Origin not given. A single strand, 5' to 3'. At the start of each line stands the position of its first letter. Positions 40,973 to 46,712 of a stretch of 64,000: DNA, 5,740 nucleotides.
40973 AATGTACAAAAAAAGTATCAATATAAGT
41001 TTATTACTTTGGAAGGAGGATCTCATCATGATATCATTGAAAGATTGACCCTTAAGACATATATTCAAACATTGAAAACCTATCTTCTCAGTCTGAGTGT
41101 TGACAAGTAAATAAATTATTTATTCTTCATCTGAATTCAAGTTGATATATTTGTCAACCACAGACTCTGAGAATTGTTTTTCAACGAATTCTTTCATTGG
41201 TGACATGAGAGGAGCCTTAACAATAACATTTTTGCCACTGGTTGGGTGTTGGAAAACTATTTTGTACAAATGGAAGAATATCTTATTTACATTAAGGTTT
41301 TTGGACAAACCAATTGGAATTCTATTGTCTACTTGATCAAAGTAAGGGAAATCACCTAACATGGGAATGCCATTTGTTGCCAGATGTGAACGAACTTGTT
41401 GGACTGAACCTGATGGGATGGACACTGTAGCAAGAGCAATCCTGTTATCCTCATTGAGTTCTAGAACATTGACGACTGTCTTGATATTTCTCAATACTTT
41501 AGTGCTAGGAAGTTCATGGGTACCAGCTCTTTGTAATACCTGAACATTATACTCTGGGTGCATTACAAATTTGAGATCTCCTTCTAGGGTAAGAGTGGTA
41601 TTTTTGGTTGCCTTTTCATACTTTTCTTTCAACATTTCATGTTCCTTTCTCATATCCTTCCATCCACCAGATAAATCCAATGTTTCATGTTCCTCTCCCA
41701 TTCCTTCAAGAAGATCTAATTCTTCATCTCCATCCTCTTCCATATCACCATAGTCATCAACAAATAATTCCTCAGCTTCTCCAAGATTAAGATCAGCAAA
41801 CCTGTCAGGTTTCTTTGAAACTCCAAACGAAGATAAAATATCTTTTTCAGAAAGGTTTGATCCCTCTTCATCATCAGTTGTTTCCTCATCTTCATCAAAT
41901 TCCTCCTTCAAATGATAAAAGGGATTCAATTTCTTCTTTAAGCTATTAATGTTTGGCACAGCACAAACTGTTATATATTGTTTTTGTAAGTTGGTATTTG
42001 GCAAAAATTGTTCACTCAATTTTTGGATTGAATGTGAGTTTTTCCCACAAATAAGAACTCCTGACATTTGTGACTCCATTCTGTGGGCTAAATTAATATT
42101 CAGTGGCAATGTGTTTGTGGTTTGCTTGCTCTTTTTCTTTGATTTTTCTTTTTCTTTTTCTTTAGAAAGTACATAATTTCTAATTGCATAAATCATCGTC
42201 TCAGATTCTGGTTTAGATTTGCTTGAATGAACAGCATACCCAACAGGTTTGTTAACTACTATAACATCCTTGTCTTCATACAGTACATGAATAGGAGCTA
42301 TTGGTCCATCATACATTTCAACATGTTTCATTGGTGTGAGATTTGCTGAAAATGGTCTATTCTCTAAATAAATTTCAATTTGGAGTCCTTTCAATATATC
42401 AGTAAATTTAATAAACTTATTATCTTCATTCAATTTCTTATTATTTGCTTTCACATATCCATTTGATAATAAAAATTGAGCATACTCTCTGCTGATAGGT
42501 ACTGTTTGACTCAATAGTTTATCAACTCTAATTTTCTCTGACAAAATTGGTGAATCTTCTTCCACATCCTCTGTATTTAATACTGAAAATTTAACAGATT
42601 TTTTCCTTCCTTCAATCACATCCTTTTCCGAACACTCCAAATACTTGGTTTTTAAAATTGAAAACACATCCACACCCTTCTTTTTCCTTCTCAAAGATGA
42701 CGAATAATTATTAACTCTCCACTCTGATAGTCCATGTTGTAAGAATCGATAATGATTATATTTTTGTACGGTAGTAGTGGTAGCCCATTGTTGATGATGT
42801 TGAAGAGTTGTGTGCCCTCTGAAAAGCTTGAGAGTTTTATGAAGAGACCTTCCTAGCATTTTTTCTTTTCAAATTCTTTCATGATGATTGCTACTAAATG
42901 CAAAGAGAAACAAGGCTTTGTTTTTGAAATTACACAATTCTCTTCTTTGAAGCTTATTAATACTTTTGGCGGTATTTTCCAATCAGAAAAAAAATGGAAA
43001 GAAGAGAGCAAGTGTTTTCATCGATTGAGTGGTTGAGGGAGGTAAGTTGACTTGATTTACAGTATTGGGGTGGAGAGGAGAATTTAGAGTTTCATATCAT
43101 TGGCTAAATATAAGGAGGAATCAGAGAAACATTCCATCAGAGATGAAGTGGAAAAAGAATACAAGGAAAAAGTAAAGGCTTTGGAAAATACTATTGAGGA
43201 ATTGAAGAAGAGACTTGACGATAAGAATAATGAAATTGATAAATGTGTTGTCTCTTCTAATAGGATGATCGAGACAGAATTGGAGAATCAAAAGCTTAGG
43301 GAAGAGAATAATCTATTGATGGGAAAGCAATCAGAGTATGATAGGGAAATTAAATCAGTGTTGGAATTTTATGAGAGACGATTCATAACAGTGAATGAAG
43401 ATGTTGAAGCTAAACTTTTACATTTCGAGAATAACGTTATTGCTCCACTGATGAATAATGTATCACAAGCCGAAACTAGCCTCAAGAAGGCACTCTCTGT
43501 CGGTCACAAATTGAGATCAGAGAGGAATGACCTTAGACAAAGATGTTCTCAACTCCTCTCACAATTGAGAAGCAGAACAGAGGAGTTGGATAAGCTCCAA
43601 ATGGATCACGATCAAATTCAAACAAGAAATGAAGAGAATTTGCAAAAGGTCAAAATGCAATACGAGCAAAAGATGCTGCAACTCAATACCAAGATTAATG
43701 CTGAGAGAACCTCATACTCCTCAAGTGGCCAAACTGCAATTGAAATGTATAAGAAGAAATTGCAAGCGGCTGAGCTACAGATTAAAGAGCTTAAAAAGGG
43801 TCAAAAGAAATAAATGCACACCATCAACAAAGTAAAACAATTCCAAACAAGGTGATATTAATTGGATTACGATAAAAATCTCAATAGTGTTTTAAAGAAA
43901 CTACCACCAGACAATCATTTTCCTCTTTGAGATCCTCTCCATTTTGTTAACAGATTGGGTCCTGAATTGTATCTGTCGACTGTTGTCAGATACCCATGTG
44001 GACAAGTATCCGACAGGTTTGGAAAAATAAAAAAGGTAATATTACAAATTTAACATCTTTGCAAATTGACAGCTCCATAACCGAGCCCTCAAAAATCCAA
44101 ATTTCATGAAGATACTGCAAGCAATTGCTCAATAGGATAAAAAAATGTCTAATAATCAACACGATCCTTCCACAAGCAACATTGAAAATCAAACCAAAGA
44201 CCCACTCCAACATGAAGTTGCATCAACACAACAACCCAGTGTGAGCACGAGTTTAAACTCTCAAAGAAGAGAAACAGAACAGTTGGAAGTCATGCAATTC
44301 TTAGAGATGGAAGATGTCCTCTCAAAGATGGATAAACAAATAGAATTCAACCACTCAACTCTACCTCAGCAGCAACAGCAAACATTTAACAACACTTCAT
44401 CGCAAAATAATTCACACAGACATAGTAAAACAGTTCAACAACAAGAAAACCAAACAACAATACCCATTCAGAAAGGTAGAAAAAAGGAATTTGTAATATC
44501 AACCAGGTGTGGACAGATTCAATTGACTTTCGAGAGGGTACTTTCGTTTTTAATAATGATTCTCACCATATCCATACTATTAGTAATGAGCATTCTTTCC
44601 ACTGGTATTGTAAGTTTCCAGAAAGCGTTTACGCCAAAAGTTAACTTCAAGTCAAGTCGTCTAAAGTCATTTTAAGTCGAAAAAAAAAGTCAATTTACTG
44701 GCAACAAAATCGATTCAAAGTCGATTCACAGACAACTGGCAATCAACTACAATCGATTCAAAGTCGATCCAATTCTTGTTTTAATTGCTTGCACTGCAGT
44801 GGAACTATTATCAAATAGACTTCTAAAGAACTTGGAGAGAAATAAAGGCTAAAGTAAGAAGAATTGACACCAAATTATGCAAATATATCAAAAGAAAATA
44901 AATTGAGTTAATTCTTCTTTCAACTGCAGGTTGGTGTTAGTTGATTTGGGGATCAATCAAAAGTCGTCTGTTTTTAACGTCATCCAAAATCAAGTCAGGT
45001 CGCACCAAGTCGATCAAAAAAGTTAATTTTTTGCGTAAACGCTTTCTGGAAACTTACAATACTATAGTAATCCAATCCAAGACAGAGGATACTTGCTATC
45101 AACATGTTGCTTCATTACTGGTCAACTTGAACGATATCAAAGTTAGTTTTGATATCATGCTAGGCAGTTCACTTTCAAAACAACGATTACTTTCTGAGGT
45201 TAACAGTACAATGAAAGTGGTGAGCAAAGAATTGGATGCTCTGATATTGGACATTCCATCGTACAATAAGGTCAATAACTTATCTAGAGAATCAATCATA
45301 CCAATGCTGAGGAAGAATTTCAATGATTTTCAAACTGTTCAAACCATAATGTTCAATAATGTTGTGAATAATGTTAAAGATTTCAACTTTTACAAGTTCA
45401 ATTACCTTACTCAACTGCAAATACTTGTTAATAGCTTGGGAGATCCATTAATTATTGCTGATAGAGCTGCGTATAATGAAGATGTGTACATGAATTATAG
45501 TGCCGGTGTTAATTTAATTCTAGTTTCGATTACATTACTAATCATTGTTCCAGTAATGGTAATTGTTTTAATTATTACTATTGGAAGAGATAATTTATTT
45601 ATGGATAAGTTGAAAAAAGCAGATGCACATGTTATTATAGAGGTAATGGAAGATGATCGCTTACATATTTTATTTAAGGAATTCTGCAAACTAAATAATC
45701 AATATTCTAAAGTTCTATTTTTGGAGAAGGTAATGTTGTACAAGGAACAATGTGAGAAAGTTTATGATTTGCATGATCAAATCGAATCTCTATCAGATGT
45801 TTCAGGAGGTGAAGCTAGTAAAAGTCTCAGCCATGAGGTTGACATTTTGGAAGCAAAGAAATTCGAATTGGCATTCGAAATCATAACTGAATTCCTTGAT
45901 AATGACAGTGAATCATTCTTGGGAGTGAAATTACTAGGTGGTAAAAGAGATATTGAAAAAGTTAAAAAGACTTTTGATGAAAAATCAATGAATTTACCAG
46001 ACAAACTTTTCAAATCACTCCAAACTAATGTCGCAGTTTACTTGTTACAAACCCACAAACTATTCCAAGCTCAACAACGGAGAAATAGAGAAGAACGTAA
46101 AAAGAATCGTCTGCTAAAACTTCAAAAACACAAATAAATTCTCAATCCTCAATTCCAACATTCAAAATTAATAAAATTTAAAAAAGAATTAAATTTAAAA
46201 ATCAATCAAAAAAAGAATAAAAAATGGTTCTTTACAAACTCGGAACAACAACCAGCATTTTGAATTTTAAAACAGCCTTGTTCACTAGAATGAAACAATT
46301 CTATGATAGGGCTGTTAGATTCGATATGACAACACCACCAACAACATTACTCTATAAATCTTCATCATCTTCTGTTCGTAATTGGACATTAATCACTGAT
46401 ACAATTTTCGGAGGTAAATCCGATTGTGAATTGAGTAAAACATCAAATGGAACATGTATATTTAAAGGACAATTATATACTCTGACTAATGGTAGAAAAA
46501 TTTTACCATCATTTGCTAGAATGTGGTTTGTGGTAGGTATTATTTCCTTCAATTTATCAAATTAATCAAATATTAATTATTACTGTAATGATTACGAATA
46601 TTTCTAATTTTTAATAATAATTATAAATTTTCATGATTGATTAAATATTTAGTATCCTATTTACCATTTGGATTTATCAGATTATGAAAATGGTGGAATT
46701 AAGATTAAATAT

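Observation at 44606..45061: TA-flanked 452-bp TIR element (MITE) inside the coding sequence of an RGS gene: frame-neutral on excision, and carrying a GTAAGT donor in its terminus (introner-like)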

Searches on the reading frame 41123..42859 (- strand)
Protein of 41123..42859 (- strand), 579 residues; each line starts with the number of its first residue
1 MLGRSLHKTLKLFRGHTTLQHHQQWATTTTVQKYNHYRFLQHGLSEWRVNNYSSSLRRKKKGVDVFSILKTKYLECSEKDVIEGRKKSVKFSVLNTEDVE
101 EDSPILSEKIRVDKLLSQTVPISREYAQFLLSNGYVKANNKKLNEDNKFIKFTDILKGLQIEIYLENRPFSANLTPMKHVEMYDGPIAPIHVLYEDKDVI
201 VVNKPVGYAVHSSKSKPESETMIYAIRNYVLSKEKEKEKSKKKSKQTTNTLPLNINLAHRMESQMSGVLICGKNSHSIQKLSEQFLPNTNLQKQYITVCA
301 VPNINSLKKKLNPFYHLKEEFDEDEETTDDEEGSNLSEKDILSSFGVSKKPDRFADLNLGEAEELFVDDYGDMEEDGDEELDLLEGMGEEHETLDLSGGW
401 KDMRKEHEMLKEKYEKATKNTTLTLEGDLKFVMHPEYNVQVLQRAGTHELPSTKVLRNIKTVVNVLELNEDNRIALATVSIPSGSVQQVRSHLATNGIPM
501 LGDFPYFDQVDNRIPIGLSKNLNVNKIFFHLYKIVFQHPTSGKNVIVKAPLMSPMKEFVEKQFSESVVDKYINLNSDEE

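Call 50: search_protein_families(library=pfam, proteins=[window:41123-42859:-], max_evalue=0.001)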
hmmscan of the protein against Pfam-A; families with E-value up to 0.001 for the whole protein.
window:41123-42859:- (579 aa): 1 family
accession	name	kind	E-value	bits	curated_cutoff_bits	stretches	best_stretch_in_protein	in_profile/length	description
PF00849.27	PseudoU_synth_2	-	7.9e-16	59.1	26.8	1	198-322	1-99/152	RNA pseudouridylate synthase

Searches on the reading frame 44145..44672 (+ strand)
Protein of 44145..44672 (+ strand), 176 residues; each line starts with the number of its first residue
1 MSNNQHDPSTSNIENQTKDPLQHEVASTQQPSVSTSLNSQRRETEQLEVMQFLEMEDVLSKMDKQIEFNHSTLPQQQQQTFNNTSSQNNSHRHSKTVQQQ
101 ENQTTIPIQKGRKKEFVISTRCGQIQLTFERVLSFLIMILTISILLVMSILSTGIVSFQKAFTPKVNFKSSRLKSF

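Call 34: find_encoding_contigs(protein=window:44145-44672:+, flank=5000, max_places=6)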
Protein seq(176 aa) (176 aa): no gene with exactly this product is on record in the collection.

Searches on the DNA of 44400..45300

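Call 71: search_rna_families(source=window, start=44400, end=45300, threshold=evalue, max_evalue=1)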
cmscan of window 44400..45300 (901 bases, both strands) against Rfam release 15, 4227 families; matches with E-value up to 1: 0.
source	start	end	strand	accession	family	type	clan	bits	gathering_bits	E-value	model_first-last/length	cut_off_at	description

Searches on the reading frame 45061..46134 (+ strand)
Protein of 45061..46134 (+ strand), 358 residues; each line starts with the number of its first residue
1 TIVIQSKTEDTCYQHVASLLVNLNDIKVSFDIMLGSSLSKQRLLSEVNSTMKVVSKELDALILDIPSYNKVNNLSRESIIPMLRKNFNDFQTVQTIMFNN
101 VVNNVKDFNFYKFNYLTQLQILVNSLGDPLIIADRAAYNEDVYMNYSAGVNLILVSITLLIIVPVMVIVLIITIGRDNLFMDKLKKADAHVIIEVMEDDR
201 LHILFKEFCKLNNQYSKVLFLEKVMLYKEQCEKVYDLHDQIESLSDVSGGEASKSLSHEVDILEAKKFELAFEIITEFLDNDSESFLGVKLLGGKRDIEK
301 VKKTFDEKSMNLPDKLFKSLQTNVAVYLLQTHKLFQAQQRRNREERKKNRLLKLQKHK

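Call 28: search_protein_representatives(protein=window:45061-46134:+)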
Query: 358 residues. Proteins with E-value up to 0.001 (for the whole library): 62; up to 1e-10: 44; up to 1e-30: 4. The best 62 are listed.
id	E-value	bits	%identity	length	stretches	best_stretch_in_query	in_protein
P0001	1.0e-221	751.2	100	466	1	3-358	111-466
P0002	4.5e-69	249.7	42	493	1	1-353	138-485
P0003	4.4e-40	154.5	33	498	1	4-345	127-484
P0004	2.1e-31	126.0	34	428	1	83-341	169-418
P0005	1.2e-29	120.2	27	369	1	12-343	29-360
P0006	5.5e-27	111.5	37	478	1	139-339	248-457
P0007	9.1e-26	107.5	33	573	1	124-337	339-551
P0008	2.9e-24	102.5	29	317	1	54-352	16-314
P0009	7.2e-23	97.9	31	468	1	149-346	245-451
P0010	2.4e-19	86.4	34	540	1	150-356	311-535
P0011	1.0e-18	84.3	31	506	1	115-343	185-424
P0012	4.2e-18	82.3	33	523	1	139-344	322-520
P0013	4.9e-18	82.0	29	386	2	149-253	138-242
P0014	1.2e-17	80.8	31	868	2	145-277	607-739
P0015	1.5e-17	80.5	33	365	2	149-252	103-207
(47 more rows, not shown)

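Call 31: find_encoding_contigs(protein=P0002, flank=3000, max_places=4)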
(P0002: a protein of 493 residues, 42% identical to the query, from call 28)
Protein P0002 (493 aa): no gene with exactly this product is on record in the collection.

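Call 54: list_cluster_members(proteins=[P0002, P0003, P0004, P0005, P0006, P0009])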
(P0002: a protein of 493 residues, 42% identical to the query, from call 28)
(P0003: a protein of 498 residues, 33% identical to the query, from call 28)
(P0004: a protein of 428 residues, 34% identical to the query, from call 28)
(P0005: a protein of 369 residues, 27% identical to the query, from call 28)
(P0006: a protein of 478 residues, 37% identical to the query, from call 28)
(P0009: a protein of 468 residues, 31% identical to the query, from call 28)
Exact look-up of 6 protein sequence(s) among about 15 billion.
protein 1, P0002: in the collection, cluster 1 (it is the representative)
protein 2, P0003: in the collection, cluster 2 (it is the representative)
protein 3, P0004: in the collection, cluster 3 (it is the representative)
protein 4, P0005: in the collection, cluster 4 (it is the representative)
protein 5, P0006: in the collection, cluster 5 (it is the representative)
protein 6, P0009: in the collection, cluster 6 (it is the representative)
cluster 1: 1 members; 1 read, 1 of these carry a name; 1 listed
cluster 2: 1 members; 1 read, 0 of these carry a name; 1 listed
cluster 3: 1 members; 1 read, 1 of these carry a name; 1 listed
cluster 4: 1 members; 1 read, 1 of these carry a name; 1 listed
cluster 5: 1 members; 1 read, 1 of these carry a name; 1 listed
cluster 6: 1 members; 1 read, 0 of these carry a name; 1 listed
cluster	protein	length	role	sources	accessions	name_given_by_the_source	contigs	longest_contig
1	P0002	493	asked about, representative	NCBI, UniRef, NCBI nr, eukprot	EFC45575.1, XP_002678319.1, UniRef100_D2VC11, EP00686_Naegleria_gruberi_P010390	predicted protein [Naegleria gruberi] | Predicted protein n=1 Tax=Naegleria gruberi TaxID=5762 RepID=D2VC11_NAEGR | uncharacterized protein NAEGRDRAFT_66407 [Naegleria gruberi]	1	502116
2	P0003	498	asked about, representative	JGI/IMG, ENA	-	-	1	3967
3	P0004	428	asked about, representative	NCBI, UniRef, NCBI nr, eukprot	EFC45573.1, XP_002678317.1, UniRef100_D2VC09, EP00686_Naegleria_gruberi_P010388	predicted protein [Naegleria gruberi] | Predicted protein n=1 Tax=Naegleria gruberi TaxID=5762 RepID=D2VC09_NAEGR | uncharacterized protein NAEGRDRAFT_66405 [Naegleria gruberi]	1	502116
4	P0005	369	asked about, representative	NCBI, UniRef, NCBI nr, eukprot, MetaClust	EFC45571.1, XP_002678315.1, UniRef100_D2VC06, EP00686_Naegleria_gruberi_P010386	predicted protein [Naegleria gruberi] | Predicted protein n=1 Tax=Naegleria gruberi TaxID=5762 RepID=D2VC06_NAEGR | uncharacterized protein NAEGRDRAFT_66402 [Naegleria gruberi]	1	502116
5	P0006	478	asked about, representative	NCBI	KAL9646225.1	hypothetical protein ABK040_008098 [Willaertia magna]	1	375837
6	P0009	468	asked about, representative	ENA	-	-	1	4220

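Call 61: find_encoding_contigs(protein=P0003, flank=3000, max_places=3)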
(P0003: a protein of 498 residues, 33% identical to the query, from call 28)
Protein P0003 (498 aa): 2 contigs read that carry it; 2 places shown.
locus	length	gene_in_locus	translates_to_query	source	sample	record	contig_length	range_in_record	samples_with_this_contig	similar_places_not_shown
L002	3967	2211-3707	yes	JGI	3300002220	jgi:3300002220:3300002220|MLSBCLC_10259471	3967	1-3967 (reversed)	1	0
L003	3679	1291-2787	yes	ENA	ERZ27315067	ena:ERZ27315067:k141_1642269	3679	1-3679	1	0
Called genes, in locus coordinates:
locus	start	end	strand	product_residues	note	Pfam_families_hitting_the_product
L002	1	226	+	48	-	?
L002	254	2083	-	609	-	-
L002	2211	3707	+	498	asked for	-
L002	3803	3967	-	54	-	?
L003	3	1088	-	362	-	?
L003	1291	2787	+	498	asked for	-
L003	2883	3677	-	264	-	?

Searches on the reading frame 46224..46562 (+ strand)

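Call 51: search_protein_families(library=pfam, proteins=[window:46224-46562:+], max_evalue=0.001)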
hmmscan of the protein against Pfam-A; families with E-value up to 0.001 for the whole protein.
window:46224-46562:+ (113 aa): 1 family
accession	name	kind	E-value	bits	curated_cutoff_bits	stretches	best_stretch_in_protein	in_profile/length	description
PF08547.18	CIA30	-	1e-05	26.1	24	1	47-89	5-48/157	Complex I intermediate-associated protein 30 (CIA30)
